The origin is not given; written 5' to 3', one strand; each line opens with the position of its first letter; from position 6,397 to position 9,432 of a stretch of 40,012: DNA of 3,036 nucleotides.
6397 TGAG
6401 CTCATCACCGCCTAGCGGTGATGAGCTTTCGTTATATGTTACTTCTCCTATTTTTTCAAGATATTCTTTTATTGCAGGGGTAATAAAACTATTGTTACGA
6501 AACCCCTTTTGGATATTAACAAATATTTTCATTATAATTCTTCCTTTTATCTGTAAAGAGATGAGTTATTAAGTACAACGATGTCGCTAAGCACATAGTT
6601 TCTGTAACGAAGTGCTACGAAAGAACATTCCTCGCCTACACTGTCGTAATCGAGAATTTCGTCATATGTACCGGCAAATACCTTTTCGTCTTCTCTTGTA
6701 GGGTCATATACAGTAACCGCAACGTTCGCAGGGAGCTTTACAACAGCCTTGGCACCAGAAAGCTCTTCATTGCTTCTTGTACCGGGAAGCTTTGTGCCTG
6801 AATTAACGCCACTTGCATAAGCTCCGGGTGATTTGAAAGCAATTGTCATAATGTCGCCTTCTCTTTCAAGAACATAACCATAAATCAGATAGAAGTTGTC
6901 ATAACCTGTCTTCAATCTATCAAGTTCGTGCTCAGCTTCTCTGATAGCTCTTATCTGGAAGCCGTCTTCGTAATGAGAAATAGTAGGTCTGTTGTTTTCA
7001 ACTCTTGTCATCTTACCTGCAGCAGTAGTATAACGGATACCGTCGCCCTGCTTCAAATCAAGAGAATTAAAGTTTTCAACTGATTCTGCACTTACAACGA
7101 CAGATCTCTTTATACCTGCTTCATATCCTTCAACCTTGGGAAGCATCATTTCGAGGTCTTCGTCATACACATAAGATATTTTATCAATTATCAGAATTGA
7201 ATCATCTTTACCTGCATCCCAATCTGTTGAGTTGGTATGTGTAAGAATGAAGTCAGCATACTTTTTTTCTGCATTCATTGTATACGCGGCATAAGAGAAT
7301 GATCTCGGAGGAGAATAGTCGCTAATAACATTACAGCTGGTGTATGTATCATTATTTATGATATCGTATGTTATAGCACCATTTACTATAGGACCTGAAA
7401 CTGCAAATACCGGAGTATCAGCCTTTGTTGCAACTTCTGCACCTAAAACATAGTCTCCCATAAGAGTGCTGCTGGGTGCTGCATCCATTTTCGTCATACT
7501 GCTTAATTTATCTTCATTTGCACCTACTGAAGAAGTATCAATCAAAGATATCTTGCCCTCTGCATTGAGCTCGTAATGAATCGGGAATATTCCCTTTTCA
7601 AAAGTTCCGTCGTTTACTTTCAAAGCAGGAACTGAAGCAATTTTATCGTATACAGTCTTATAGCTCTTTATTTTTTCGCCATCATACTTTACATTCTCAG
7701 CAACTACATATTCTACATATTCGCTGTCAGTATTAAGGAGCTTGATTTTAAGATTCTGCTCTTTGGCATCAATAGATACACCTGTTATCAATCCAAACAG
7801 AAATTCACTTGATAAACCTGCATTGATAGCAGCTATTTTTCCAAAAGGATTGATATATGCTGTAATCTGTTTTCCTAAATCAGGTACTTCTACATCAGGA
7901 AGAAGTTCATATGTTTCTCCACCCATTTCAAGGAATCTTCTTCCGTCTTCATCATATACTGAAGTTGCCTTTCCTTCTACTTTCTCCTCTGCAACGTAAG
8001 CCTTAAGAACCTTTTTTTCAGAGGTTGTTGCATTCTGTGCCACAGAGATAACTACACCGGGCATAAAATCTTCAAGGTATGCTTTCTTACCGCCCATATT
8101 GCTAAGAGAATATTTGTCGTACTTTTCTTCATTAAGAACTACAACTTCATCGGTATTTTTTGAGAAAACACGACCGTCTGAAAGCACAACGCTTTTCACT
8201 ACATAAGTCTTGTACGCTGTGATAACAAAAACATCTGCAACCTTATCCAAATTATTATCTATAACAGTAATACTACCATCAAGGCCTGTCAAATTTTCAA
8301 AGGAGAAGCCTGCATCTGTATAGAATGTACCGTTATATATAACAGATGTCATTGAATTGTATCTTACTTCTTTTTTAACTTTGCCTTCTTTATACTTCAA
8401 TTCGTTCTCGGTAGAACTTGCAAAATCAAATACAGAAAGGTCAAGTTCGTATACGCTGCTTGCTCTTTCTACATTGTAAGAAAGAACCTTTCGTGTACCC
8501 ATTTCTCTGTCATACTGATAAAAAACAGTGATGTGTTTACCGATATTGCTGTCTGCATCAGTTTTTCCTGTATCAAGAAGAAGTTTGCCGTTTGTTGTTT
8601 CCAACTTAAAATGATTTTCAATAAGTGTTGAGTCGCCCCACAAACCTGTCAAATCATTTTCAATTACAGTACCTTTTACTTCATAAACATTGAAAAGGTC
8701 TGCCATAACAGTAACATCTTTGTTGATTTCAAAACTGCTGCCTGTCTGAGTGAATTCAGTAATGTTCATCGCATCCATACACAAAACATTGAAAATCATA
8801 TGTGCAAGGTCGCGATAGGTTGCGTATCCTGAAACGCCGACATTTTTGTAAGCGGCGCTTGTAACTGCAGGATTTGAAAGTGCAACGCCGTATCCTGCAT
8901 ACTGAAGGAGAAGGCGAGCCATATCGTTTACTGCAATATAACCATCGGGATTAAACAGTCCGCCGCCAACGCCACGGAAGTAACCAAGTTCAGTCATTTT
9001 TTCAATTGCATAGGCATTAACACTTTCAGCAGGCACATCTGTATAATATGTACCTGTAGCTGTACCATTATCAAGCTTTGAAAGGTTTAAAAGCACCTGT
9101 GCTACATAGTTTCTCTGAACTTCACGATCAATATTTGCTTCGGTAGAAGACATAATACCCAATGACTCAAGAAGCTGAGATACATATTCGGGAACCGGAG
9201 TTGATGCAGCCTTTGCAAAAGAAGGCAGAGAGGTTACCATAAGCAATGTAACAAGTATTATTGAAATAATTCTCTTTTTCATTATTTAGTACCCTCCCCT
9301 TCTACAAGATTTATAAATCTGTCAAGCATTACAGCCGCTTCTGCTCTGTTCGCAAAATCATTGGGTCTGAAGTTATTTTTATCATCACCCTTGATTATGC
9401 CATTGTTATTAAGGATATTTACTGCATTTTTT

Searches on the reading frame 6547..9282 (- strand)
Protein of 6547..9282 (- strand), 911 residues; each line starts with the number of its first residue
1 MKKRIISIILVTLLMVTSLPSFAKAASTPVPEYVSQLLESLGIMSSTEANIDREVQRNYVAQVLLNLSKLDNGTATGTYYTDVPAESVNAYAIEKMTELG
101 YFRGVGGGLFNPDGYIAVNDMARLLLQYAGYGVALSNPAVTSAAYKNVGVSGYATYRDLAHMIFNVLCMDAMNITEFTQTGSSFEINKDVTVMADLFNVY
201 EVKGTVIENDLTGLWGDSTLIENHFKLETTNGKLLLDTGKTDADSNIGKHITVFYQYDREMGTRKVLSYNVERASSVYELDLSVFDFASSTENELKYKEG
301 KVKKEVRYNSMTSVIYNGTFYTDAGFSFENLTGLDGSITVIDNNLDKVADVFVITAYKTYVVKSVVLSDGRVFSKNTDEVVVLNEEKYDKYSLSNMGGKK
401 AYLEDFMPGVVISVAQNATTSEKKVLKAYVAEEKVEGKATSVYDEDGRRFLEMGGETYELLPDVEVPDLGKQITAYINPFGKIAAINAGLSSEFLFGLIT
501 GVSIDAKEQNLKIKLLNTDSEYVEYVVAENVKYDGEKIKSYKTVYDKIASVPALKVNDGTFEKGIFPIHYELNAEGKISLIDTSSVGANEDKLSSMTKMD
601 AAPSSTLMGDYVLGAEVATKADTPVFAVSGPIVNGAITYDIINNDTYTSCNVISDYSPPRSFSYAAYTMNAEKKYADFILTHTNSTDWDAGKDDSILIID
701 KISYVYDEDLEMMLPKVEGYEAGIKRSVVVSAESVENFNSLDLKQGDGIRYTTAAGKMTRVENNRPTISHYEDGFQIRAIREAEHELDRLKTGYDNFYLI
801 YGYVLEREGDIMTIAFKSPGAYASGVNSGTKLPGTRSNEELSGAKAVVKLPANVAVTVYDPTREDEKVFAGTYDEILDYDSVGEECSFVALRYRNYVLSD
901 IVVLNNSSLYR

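Call 9: search_protein_families(library=pfam, proteins=[window:6547-9282:-], max_evalue=0.001)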
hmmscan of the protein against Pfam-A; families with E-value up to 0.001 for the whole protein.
window:6547-9282:- (911 aa): 0 families

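Call 19: search_solved_structures(query=window:6547-9282:-, max_evalue=1)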
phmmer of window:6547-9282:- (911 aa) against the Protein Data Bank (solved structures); distinct sequences matched with E-value up to 1: 2.
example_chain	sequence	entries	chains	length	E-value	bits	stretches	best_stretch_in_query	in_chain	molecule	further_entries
9hcg_x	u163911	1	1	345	0.89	10.9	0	418-464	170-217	5-cytosine rRNA methyltransferase NSUN4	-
9hch_x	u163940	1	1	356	0.93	10.8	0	418-464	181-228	5-cytosine rRNA methyltransferase NSUN4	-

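Call 23: search_protein_families(library=ncbifam, proteins=[window:6547-9282:-], max_evalue=0.01)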
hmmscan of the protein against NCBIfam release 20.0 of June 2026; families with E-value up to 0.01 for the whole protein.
window:6547-9282:- (911 aa): 0 families

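Call 32: search_protein_families(library=pfam, proteins=[window:6547-9282:-], max_evalue=5)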
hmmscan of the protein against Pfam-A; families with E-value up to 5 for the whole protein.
window:6547-9282:- (911 aa): 2 families
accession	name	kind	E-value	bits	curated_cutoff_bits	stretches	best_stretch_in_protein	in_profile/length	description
PF00395.25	SLH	-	0.0021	18.5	20.8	1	80-116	2-38/44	S-layer homology domain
PF06713.17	bPH_4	-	0.16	12.5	22.9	1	291-331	6-46/74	Bacterial PH domain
